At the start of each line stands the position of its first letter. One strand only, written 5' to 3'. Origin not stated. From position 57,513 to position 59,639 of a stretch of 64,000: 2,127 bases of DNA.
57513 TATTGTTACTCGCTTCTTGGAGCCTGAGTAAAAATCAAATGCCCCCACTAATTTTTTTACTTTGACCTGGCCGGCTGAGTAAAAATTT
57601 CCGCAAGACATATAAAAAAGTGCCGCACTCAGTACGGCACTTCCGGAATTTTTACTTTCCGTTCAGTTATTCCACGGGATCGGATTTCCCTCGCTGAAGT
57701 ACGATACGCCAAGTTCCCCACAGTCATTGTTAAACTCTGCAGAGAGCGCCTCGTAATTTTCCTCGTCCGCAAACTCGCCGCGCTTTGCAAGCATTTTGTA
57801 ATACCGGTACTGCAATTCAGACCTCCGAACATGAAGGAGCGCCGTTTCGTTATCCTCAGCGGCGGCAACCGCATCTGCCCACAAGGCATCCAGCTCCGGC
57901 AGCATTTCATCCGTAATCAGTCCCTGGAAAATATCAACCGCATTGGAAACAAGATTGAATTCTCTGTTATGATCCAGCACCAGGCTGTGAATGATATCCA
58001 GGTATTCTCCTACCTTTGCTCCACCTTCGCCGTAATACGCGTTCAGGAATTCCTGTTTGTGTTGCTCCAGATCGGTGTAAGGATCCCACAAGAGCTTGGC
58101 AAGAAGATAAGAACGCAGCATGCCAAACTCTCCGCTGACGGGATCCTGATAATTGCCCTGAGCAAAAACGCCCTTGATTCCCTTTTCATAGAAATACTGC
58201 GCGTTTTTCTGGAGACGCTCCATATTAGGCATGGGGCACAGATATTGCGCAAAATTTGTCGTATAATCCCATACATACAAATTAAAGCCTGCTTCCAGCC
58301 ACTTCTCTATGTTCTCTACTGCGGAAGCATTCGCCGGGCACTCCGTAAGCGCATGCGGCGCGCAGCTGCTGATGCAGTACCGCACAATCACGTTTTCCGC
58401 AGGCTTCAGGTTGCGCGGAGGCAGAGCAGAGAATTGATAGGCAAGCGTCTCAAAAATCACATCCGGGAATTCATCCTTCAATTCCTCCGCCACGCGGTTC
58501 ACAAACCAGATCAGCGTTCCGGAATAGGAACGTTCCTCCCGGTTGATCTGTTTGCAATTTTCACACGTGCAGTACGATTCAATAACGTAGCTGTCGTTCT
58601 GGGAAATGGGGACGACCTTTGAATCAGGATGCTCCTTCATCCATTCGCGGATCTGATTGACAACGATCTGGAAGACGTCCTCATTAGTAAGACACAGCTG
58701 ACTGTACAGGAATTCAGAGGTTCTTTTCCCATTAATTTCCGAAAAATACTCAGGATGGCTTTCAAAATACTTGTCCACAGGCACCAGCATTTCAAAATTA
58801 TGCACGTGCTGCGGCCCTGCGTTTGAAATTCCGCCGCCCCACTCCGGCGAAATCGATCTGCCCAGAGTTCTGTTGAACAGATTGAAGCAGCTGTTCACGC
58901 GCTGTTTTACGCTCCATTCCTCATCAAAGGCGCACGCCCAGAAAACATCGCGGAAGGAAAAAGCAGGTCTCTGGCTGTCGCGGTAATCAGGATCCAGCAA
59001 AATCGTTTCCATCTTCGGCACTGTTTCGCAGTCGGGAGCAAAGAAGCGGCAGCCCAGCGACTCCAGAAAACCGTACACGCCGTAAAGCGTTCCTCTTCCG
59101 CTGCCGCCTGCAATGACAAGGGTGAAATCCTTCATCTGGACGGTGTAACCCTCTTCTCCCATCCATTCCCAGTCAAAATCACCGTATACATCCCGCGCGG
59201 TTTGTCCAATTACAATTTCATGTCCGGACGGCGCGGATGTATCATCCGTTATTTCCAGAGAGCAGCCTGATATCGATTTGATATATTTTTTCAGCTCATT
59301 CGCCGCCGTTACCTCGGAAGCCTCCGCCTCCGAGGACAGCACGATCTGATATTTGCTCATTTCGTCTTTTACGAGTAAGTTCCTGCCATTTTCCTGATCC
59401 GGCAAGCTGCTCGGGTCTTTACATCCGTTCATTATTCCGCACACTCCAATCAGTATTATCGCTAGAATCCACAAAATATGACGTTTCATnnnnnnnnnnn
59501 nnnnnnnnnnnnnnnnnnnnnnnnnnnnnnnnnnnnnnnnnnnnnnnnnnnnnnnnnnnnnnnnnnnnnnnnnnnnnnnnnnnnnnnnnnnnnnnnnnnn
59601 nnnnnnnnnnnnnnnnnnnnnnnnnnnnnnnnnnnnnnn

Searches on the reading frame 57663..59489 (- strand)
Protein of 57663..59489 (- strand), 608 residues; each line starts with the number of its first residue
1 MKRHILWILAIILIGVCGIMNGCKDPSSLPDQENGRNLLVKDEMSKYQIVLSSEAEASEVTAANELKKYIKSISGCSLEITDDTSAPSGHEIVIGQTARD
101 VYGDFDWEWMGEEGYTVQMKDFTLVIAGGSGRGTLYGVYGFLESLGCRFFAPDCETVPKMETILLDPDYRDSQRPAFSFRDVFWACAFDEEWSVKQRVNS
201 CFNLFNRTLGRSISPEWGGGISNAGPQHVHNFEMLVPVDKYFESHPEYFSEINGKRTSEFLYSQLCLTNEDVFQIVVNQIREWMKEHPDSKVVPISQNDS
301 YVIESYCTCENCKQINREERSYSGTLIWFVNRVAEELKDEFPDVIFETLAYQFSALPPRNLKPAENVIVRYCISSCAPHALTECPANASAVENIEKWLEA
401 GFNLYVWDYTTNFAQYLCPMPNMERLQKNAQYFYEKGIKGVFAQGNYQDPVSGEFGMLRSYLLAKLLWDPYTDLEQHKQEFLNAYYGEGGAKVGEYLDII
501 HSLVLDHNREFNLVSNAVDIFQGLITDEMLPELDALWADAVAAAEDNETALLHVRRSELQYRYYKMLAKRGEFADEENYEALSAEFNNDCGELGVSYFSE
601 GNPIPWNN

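Call 34: search_protein_families(library=pfam, proteins=[window:57663-59489:-], max_evalue=0.00001)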
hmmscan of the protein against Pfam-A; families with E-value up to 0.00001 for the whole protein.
window:57663-59489:- (608 aa): 2 families
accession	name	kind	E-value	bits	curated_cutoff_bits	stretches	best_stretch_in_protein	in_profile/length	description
PF16126.11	DUF4838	-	3.7e-96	322.5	26.6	1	149-498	1-325/325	Domain of unknown function (DUF4838)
PF03648.19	Glyco_hydro_67N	-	2.3e-07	31.5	24.3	1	48-140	23-119/120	Glycosyl hydrolase family 67 N-terminus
